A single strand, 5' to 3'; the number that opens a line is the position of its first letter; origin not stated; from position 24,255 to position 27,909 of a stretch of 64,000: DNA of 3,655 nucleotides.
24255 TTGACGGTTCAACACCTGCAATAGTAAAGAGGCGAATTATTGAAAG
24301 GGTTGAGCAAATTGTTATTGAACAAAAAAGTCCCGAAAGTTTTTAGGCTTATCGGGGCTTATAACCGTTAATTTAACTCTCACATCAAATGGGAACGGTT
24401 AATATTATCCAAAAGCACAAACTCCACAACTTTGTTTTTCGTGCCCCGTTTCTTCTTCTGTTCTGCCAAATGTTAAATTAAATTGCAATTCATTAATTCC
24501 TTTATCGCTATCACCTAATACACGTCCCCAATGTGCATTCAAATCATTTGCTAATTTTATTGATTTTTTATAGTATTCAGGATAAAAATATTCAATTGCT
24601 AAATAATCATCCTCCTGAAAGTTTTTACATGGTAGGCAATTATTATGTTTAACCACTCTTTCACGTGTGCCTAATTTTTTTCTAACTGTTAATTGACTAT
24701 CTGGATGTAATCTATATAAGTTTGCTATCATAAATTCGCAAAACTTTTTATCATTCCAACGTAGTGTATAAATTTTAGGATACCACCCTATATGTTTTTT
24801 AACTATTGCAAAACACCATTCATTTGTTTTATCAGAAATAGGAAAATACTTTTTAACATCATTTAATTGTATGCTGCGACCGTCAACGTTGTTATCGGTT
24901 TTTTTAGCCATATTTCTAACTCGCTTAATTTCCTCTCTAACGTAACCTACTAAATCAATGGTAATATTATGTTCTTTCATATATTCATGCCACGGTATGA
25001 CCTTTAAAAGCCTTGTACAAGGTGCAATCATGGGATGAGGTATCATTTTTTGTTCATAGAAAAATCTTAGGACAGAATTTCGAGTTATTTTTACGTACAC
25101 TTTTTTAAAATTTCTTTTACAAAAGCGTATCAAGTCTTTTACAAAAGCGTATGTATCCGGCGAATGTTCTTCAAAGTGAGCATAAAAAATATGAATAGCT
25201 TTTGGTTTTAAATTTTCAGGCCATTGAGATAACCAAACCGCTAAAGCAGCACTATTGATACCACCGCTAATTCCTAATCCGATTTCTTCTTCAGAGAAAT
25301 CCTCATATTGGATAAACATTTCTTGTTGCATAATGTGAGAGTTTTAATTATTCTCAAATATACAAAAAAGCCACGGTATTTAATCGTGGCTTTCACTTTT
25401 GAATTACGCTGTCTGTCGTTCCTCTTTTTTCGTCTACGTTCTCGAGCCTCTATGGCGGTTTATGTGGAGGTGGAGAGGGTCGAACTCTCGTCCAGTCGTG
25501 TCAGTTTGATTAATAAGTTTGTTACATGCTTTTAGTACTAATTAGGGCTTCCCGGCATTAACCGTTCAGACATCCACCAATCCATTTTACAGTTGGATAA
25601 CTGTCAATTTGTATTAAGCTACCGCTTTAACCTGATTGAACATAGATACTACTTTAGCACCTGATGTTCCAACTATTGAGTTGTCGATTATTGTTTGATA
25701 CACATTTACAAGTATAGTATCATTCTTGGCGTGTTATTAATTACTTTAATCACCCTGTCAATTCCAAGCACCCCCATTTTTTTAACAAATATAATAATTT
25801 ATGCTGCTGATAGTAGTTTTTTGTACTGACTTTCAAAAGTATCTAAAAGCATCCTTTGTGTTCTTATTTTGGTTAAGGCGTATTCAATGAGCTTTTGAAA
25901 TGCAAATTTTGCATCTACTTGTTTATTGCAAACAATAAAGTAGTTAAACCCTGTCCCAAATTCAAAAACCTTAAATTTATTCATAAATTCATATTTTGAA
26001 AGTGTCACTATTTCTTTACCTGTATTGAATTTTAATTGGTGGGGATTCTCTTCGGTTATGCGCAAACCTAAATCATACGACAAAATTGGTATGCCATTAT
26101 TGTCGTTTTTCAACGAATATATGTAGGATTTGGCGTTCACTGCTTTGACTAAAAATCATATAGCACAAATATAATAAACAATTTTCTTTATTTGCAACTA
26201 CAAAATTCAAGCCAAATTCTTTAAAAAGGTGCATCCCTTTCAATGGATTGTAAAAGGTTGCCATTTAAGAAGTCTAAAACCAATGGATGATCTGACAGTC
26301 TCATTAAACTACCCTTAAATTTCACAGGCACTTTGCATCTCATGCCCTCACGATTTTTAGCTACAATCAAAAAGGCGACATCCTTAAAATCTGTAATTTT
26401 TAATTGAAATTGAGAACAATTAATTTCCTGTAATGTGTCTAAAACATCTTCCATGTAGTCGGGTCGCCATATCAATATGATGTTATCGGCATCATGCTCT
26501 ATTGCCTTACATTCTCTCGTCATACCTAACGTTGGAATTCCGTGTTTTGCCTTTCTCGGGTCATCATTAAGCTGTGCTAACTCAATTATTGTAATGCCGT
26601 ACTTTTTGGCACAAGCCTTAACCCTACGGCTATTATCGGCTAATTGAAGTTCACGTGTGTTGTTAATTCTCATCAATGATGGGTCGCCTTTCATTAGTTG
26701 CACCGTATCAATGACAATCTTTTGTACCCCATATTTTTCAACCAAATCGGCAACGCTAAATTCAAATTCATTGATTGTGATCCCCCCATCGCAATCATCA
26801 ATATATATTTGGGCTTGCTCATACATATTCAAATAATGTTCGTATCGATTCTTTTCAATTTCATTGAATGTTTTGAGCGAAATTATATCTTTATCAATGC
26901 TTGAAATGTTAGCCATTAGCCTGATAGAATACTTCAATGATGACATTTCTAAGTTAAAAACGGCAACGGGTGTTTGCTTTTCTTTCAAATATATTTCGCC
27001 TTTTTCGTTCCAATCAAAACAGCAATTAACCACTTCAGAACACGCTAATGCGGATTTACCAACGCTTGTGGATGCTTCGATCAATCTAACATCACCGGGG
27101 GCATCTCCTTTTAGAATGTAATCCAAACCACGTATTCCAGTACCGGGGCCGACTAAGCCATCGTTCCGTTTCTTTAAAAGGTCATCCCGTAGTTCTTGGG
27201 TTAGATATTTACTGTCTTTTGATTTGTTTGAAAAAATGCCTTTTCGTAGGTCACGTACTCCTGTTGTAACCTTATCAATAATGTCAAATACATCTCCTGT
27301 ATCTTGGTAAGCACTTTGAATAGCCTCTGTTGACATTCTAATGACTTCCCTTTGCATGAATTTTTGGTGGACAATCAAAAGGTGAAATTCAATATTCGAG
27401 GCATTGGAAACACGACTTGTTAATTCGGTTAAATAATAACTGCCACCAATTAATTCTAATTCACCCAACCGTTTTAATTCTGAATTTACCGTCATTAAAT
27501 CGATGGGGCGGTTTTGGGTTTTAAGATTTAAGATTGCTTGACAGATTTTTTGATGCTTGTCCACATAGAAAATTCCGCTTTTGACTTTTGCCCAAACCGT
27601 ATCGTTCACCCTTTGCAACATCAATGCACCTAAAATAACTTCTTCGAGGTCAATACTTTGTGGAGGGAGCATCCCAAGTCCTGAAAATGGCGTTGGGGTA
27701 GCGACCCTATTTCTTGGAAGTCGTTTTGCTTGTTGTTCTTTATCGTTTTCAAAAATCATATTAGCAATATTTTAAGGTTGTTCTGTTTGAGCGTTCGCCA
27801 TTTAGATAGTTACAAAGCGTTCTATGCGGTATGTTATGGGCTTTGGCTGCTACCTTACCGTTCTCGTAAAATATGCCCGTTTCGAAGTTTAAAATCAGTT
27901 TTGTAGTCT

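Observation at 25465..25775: Complete, compact phage-encoded tmRNA with a non-canonical tag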

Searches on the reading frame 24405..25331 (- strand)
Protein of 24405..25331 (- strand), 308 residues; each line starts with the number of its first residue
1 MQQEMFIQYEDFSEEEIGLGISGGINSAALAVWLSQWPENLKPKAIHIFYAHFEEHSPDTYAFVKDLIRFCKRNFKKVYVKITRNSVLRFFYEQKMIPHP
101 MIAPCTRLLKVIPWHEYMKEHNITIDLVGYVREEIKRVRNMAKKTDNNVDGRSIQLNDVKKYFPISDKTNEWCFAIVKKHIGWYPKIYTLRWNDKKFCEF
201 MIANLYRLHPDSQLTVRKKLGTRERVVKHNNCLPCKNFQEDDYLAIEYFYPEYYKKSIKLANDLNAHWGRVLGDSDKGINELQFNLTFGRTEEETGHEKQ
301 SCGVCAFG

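Call 8: search_protein_families(library=phrogs, proteins=[window:24405-25331:-])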
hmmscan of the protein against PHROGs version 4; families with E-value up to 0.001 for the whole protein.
window:24405-25331:- (308 aa): 1 family
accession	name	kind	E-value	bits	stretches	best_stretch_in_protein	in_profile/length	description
phrog_424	-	moron, auxiliary metabolic gene and host takeover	1.7e-16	61.3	1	21-305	167-413/460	phosphoadenosine phosphosulfate reductase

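Call 9: search_protein_families(library=pfam, proteins=[window:24405-25331:-])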
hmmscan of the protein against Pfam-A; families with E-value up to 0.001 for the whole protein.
window:24405-25331:- (308 aa): 1 family
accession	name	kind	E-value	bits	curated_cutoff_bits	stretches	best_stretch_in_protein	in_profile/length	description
PF01507.26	PAPS_reduct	-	9.3e-05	22.9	22.5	1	21-180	6-152/175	Phosphoadenosine phosphosulfate reductase domain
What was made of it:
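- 24405..25331 (-): Downstream neighbour: PAPS-reductase-like protein with its own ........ box at 25362..25355 (context). PHROG 424 at 1.7e-16; Pfam PF01507 (calls 8, 9).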

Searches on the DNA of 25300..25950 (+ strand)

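Call 5: search_dna_similar(query=window:25300-25950:+, collection=phages, mode=distant, max_rows=30)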
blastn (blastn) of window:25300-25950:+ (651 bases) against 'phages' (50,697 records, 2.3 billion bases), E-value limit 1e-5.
No match.
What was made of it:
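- Closest known: Phage-encoded complete tmRNAs: marine myophage Melnitz. Different: It has no blastn match in 50,697 GenBank phage records (call 5).
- Tried and rejected: GenBank phages. blastn of the locus against 50,697 records gave no match (call 5).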

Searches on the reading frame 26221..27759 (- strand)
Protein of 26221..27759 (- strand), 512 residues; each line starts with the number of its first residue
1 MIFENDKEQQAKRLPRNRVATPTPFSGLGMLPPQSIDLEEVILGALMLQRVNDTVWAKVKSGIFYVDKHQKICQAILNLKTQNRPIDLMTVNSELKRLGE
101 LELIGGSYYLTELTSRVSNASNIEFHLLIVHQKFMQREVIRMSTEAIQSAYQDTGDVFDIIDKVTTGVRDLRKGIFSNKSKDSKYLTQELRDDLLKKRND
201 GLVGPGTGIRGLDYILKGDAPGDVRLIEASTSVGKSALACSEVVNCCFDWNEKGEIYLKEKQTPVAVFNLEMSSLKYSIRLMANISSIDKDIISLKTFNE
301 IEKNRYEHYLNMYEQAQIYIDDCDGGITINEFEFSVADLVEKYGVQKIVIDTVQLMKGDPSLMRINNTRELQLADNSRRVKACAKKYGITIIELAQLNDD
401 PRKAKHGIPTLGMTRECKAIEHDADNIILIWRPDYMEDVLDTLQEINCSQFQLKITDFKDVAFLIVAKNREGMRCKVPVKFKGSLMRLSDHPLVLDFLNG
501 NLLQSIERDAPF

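Call 8: search_protein_families(library=phrogs, proteins=[window:26221-27759:-])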
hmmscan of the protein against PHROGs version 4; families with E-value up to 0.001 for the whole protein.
window:26221-27759:- (512 aa): 6 families
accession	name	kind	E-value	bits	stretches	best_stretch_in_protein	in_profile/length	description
phrog_19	-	DNA, RNA and nucleotide metabolism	7.1e-71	240.9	1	29-490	154-580/621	DnaB-like replicative helicase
phrog_243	-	DNA, RNA and nucleotide metabolism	9.6e-21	74.9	1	221-490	34-267/273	DnaB-like replicative helicase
phrog_239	-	DNA, RNA and nucleotide metabolism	3.8e-17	63.5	1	168-472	301-577/801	DNA primase/helicase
phrog_11530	-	unknown function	3.6e-11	44.2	1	316-438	4-122/184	-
phrog_19347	-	unknown function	1.2e-05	26.6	1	415-490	2-78/79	-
phrog_5482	-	unknown function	1.7e-05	24.7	1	329-458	149-274/341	-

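Call 9: search_protein_families(library=pfam, proteins=[window:26221-27759:-])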
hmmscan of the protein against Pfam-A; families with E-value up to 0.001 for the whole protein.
window:26221-27759:- (512 aa): 3 families
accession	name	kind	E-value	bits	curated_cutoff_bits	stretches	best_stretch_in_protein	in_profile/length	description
PF03796.21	DnaB_C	-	1.7e-42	146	27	1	207-489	4-254/255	DnaB-like helicase C terminal domain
PF00772.26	DnaB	-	5.3e-22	78.3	23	1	32-131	2-102/103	DnaB-like helicase N terminal domain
PF13481.12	AAA_25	-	1.5e-06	28.4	27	1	212-358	22-157/195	AAA domain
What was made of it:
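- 26221..27759 (-): Upstream neighbour: DnaB-like replicative helicase (context). PHROG 19 at 7e-71; Pfam DnaB and DnaB_C (calls 8, 9).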

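Call 11: search_dna_similar(query=window:26221-27759:-, collection=phages, mode=protein, max_rows=25)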
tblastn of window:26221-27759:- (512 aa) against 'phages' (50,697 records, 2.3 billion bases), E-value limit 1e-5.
Records with a match: 848; places in all: 849; records where one place covers at least 80% of the query: 387.
Best place of each record, by identity: <60% 848.
By first word of the organism name: Mycobacterium 256; Acinetobacter 77; Pseudomonas 75; Escherichia 73; Paenibacillus 67; Bacteriophage 47; Bacillus 26; Streptococcus 21; Salmonella 19; Enterobacteria 14; and 66 more.
By host as written in the record: Mycobacterium smegmatis mc2 155 171; - 93; Mycobacterium smegmatis mc#155 44; Paenibacillus larvae 37; Pseudomonas aeruginosa 35; Acinetobacter baumannii 34; Escherichia coli 32; Mycobacterium smegmatis mc2155 19; and 220 more.
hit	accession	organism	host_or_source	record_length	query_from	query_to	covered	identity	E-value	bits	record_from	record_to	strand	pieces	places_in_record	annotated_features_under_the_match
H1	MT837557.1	Bacteriophage sp.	human fecal samples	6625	16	490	93%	31.5%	3e-50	191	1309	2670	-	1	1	record has no annotation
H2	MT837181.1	Bacteriophage sp.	human fecal samples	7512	1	490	96%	30.3%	2e-56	209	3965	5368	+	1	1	record has no annotation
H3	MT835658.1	Bacteriophage sp.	human fecal samples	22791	25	509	95%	30.0%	9e-50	189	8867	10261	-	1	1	record has no annotation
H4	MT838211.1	Bacteriophage sp.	human fecal samples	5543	31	498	91%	29.5%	9e-41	162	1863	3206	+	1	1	record has no annotation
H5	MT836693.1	Bacteriophage sp.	human fecal samples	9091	10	433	83%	31.0%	1e-48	186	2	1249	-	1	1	record has no annotation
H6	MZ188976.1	Cronobacter phage JK004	Cronobacter sakazakii ATCC 29544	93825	32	491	90%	28.5%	5e-43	169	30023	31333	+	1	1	hypothetical protein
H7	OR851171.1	Salmonella phage S.Kent 1-2-1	Salmonella enterica subsp. enterica ...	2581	31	491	90%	28.4%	5e-39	157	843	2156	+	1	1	record has no annotation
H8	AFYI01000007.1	Salmonella enterica subsp. enterica serovar Infantis str. ...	Homo sapiens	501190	31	491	90%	28.4%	1e-38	157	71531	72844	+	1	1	replicative DNA helicase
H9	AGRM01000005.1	Salmonella enterica subsp. houtenae str. ATCC BAA-1581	Homo sapiens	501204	31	491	90%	28.4%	1e-38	157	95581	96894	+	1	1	replicative DNA helicase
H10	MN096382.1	Mycobacterium phage AvadaKedavra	Mycobacterium smegmatis mc#155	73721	11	489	94%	27.3%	2e-24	113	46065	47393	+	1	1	65: DnaB-like dsDNA helicase | 64: hypothetical protein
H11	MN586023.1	Mycobacterium phage Zaria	Mycobacterium smegmatis mc#155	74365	11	489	94%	27.3%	5e-24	112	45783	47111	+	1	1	69: DnaB-like dsDNA helicase | 68: hypothetical protein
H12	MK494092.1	Mycobacterium phage Silverleaf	Mycobacterium smegmatis mc2 155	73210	11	489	94%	27.3%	6e-24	112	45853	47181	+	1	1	66: DnaB-like dsDNA helicase | 65: hypothetical protein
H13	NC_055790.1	Mycobacterium phage Silverleaf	Mycobacterium smegmatis mc2 155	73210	11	489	94%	27.3%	6e-24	112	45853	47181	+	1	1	66: DnaB-like replicative helicase | 65: hypothetical protein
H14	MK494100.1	Mycobacterium phage Halena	Mycobacterium smegmatis mc#155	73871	11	489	94%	27.3%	6e-24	112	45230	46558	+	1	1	66: DnaB-like dsDNA helicase | 65: hypothetical protein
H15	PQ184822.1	Mycobacterium phage MAckerman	Mycobacterium smegmatis mc2155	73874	11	489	94%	27.3%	6e-24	112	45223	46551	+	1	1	66: DnaB-like dsDNA helicase | 65: hypothetical protein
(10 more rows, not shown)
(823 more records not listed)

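Call 15: find_related_loci(query=window:26221-27759:-, collection=viral_contigs, flank=4000)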
Query window:26221-27759:- (512 aa) in viral_contigs; peptide patterns used: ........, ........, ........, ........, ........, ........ (x = any residue, [..] = any of these).
2 stretches matched a pattern; 1 encode a relative of the query (tblastn E <= 1e-3); 1 distinct loci.
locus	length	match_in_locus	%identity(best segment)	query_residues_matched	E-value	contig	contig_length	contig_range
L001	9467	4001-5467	60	1-496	0e+0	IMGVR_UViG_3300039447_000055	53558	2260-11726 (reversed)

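Call 19: find_encoding_contigs(protein=window:26221-27759:-, flank=3000, max_places=6)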
Protein window:26221-27759:- (512 aa): 8 contigs read that carry it; 3 places shown.
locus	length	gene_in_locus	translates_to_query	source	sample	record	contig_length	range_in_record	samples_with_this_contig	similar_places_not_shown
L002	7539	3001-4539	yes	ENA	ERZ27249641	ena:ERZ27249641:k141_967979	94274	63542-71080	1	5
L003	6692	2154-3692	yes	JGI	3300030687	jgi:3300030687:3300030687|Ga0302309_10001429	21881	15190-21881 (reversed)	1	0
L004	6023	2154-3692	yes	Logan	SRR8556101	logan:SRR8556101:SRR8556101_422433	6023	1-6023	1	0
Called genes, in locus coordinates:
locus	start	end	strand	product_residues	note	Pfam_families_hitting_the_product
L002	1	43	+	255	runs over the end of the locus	-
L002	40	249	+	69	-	-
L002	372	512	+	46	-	-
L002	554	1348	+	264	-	PF14297:Lin1244_N (weak)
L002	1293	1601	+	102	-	-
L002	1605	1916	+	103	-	-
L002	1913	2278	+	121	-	-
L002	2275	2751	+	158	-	-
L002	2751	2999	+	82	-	-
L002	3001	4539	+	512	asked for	PF00772:DnaB, PF03796:DnaB_C, PF13481:AAA_25 (weak)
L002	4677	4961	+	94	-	-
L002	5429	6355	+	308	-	-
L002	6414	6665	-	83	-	-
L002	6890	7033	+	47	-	-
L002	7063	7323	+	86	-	-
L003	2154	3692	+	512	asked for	PF00772:DnaB, PF03796:DnaB_C, PF13481:AAA_25 (weak)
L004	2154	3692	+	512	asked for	PF00772:DnaB, PF03796:DnaB_C, PF13481:AAA_25 (weak)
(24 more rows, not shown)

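Call 23: find_homologous_proteins(query=window:26221-27759:-, max_evalue=1e-60)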
Query window:26221-27759:- (512 aa): 58 proteins with E <= 1e-60 among 8000 candidates.
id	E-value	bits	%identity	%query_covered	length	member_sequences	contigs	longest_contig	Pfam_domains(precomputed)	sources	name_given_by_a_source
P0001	0.0e+0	1149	100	100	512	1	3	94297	PF03796.22,PF00772.27,PF13481.13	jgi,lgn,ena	-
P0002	1.5e-225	768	65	100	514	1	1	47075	PF03796.22,PF00772.27,PF13481.13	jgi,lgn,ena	jgi:replicative DNA helicase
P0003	2.1e-211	721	63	97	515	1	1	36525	PF03796.22,PF00772.27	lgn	-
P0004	3.1e-197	674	61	97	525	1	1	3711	PF03796.22,PF00772.27,PF13481.13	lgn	-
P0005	5.1e-196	670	60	97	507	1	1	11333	PF03796.22,PF00772.27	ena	-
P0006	1.9e-164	566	53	97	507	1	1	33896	PF06745.20,PF03796.22,PF00772.27,PF13481.13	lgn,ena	-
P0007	8.1e-155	535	52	96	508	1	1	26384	PF03796.22,PF00772.27,PF13481.13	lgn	-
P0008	1.7e-152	527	51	96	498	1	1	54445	PF03796.22,PF00772.27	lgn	-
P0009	5.1e-149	515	51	54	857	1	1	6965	PF05204.20,PF03796.22,PF00772.27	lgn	-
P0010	7.0e-147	508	52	92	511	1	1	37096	PF03796.22,PF00772.27,PF13481.13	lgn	-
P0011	9.5e-131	455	46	96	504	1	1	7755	PF03796.22,PF00772.27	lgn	-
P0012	6.7e-128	446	45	92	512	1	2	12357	PF03796.22,PF00772.27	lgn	-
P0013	1.4e-127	445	46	95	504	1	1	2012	PF03796.22,PF00772.27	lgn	-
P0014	2.5e-125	437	42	100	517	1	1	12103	PF03796.22,PF00772.27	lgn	-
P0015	7.7e-125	436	43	96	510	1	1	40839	PF03796.22,PF00772.27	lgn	-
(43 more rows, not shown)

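Call 24: find_encoding_contigs(protein=P0002, flank=10000, max_places=2)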
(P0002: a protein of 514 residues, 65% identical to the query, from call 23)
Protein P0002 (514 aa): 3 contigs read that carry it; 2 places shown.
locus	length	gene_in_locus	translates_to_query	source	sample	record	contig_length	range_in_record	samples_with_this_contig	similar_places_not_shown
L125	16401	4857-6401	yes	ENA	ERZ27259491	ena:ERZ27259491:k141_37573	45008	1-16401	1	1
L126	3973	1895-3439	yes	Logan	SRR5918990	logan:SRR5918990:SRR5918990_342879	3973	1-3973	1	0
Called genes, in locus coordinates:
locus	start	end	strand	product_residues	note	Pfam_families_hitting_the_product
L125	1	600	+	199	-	?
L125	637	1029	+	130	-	PF09643:YopX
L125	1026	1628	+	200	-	-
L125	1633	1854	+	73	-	-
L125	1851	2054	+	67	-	-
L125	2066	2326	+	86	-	-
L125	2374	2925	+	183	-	-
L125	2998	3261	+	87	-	PF13730:HTH_36 (weak)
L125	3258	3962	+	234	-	PF13730:HTH_36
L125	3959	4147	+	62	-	-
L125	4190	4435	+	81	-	-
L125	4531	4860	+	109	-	-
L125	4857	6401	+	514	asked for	PF00772:DnaB, PF03796:DnaB_C, PF13481:AAA_25 (weak)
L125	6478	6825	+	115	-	-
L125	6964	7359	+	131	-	-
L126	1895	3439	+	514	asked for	PF00772:DnaB, PF03796:DnaB_C, PF13481:AAA_25 (weak)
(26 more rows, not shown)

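Call 25: find_encoding_contigs(protein=P0003, flank=10000, max_places=2)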
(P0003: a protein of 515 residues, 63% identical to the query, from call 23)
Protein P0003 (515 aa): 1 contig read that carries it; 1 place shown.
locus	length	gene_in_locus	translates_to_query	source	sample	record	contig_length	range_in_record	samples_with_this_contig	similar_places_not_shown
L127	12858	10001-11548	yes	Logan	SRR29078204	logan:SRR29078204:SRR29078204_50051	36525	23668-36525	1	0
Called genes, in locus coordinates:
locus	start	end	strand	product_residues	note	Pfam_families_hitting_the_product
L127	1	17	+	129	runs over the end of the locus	-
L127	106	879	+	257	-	PF01223:Endonuclease_NS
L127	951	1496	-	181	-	-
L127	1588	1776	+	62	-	-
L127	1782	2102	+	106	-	PF27050:Phage_P22_Y8K6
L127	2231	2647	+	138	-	PF00196:GerE (faint)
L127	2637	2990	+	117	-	-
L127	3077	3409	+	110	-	-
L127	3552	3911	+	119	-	-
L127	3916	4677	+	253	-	PF09588:YqaJ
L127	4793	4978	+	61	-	-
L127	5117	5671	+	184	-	-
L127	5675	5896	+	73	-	-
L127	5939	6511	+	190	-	-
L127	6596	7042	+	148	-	PF01844:HNH (weak), PF14279:HNH_5 (faint)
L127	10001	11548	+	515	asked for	PF00772:DnaB, PF03796:DnaB_C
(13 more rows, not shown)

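Call 26: find_encoding_contigs(protein=P0006, flank=10000, max_places=2)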
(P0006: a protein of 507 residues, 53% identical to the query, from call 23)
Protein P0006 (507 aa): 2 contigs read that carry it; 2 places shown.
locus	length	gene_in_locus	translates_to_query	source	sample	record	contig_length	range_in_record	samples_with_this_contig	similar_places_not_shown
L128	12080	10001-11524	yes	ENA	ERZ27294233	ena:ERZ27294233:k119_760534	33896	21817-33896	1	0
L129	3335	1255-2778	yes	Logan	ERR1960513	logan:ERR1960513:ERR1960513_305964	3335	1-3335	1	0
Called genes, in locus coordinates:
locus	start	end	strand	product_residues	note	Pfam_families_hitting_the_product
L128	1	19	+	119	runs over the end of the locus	-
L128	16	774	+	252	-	PF09588:YqaJ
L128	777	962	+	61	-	-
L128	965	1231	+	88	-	-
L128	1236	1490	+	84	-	-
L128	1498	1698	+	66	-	-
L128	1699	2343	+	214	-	-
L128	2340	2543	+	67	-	PF04255:DUF433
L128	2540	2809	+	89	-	-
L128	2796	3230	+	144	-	-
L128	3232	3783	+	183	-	-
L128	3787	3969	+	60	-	-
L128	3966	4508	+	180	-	-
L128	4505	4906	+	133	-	-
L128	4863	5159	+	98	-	-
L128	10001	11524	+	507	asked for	PF00772:DnaB, PF03796:DnaB_C, PF06745:ATPase (faint), PF13481:AAA_25 (weak)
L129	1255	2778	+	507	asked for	PF00772:DnaB, PF03796:DnaB_C, PF06745:ATPase (faint), PF13481:AAA_25 (weak)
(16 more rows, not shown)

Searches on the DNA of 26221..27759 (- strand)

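Call 16: search_rna_families(source=L001, threshold=evalue, max_evalue=0.01, show_alignments=1)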
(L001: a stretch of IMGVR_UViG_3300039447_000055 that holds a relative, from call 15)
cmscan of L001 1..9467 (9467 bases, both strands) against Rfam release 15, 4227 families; matches with E-value up to 0.01: 0.
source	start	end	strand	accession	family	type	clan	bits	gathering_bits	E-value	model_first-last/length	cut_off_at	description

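Call 27: search_rna_families(sources=[L125, L127, L128], threshold=evalue, max_evalue=0.1)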
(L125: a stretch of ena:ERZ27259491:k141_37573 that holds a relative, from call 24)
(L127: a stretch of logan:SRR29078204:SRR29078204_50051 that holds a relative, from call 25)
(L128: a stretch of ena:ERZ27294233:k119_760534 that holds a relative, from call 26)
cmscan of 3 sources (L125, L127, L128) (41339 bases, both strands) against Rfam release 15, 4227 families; matches with E-value up to 0.1: 0.
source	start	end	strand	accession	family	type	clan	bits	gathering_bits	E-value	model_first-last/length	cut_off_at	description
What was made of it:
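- DnaB relatives of this phage at 51-65% identity have no tmRNA near DnaB (calls 16, 27), so the gene is dispensable for that lineage.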
